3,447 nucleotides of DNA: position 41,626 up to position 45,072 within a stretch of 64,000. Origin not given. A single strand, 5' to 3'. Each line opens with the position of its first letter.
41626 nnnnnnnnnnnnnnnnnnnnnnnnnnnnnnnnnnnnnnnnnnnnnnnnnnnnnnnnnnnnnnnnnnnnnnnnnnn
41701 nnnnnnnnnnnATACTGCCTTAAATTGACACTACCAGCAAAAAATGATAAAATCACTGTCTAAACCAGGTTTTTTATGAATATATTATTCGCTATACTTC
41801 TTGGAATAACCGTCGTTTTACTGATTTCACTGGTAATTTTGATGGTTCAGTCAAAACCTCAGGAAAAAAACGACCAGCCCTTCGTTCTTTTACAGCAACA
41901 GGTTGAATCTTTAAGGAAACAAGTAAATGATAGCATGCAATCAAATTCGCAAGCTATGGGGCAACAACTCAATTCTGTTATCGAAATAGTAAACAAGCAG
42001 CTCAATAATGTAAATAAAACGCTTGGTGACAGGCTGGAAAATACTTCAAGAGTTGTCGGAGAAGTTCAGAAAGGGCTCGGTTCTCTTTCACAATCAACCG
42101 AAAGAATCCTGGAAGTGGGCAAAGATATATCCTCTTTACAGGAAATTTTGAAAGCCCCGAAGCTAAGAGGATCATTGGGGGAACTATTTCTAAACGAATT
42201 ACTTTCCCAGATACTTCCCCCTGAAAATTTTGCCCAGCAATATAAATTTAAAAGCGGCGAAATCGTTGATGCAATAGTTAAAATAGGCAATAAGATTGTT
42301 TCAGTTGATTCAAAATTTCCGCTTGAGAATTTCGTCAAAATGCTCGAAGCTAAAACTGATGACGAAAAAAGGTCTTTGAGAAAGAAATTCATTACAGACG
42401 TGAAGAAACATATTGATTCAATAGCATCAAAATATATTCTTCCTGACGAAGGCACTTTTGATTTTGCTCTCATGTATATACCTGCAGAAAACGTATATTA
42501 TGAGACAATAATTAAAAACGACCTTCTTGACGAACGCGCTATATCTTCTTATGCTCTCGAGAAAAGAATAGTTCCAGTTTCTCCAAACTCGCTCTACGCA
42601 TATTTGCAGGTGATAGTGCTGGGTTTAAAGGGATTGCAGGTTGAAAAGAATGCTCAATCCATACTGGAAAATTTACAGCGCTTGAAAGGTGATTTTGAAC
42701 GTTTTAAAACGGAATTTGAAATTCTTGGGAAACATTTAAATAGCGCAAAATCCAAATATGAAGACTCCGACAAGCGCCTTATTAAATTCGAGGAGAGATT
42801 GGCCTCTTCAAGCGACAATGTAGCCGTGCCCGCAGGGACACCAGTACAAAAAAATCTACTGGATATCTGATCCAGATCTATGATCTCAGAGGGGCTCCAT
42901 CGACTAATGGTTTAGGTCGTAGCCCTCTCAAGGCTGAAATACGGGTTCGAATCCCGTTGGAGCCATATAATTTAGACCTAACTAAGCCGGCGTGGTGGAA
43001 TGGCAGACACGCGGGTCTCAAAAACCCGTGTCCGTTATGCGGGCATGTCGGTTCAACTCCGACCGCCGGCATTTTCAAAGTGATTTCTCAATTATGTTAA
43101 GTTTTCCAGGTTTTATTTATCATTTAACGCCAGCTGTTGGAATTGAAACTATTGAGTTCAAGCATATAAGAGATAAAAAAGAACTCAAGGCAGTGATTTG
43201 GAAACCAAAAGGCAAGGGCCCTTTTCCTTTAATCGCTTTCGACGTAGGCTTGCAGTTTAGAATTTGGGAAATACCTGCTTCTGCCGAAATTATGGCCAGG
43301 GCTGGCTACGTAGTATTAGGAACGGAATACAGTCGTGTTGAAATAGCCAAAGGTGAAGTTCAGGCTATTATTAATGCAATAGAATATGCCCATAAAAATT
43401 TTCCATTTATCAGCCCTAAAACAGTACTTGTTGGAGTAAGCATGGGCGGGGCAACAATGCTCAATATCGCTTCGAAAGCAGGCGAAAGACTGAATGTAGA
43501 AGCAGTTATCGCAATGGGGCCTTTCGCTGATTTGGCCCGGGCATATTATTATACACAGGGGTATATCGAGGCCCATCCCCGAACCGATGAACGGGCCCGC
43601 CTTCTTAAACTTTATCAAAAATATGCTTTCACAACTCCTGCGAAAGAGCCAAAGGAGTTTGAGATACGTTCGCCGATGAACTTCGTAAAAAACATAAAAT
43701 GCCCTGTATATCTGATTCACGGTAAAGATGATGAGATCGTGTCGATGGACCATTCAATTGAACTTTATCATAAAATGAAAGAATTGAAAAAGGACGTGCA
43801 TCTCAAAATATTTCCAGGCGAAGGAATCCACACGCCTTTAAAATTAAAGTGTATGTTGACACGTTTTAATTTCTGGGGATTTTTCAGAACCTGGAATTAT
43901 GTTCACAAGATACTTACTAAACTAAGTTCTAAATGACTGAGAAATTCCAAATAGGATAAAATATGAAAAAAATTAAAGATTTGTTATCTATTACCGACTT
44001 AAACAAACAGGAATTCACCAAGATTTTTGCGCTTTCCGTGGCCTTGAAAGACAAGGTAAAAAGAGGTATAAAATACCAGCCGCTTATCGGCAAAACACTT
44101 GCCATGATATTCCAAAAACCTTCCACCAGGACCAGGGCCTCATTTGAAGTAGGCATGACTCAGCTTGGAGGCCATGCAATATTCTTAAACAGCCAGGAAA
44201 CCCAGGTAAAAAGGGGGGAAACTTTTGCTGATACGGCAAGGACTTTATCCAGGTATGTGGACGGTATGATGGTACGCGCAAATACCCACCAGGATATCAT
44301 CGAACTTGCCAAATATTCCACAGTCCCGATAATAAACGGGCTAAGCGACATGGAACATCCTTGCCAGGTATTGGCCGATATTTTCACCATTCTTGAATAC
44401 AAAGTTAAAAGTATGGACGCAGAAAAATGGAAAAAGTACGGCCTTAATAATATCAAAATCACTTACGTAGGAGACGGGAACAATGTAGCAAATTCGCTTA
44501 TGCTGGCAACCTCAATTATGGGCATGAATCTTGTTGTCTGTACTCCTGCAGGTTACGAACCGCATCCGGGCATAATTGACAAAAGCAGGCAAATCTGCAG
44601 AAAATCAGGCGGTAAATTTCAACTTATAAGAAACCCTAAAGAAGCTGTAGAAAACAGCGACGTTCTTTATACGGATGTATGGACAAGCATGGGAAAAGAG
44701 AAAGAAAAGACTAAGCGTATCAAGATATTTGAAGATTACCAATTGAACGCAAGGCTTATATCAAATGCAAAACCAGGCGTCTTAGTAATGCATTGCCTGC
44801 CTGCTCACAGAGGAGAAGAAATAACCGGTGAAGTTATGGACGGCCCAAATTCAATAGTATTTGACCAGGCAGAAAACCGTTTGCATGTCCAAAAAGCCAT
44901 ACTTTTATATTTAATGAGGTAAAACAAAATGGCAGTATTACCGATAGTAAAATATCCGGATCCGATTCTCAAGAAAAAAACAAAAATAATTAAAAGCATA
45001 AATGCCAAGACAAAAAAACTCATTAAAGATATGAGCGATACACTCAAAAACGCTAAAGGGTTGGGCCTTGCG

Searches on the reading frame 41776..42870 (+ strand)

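Call 49: search_protein_families(library=pfam, proteins=[window:41776-42870:+], max_evalue=0.001)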
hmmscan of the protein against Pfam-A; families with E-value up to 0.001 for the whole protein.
window:41776-42870:+ (364 aa): 1 family
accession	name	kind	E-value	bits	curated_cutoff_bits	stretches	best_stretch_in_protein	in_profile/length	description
PF02646.22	RmuC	-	2e-57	195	26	1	63-336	1-271/291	RmuC family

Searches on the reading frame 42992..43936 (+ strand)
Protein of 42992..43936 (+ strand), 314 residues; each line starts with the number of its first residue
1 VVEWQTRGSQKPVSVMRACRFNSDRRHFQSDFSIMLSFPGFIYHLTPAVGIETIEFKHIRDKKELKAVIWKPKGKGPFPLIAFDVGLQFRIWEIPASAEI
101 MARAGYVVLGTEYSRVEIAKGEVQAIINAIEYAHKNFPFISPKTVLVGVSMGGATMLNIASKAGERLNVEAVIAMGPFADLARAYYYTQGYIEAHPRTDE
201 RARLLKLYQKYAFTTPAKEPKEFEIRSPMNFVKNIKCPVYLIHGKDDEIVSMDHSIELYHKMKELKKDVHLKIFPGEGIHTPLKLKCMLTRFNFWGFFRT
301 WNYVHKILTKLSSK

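Call 49: search_protein_families(library=pfam, proteins=[window:42992-43936:+], max_evalue=0.001)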
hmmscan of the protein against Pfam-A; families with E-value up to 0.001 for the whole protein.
window:42992-43936:+ (314 aa): 10 families
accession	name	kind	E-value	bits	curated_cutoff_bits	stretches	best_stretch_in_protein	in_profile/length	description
PF00326.27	Peptidase_S9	-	3.2e-15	56.6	22.6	1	120-278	42-186/213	Prolyl oligopeptidase family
PF02129.25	Peptidase_S15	-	2.3e-12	47.6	23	2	63-195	3-146/262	X-Pro dipeptidyl-peptidase (S15 family)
PF20434.5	BD-FAE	-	1e-10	41.9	26.8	1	101-262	43-215/215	BD-FAE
PF12146.15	Hydrolase_4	-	5.4e-10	39.4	27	1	233-276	188-229/239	Serine aminopeptidase, S33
PF01738.24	DLH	-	1.4e-08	35.1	21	1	227-277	134-184/217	Dienelactone hydrolase family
PF00561.26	Abhydrolase_1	-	5.3e-07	30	25.8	0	142-180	69-108/245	alpha/beta hydrolase fold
PF08840.17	BAAT_C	-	8.2e-06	26.5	20.9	1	129-278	9-157/210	BAAT / Acyl-CoA thioester hydrolase C terminal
PF07859.19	Abhydrolase_3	-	4.7e-05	23.7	25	1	125-277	51-204/210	alpha/beta hydrolase fold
PF12697.13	Abhydrolase_6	-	6.3e-05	24.2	26.3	1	140-280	64-204/217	Alpha/beta hydrolase family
PF02230.22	Abhydrolase_2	-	8.7e-05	22.9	23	0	234-277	154-197/217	Phospholipase/Carboxylesterase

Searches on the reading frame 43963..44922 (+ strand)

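Call 49: search_protein_families(library=pfam, proteins=[window:43963-44922:+], max_evalue=0.001)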
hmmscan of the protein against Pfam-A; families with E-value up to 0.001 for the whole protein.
window:43963-44922:+ (319 aa): 2 families
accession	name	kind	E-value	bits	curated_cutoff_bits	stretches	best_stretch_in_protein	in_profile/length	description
PF00185.30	OTCace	-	8e-62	208.4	29.4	1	163-317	2-157/157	Aspartate/ornithine carbamoyltransferase, Asp/Orn binding domain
PF02729.26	OTCace_N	-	1.2e-51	175.1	29.9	1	5-145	1-148/148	Aspartate/ornithine carbamoyltransferase, carbamoyl-P binding domain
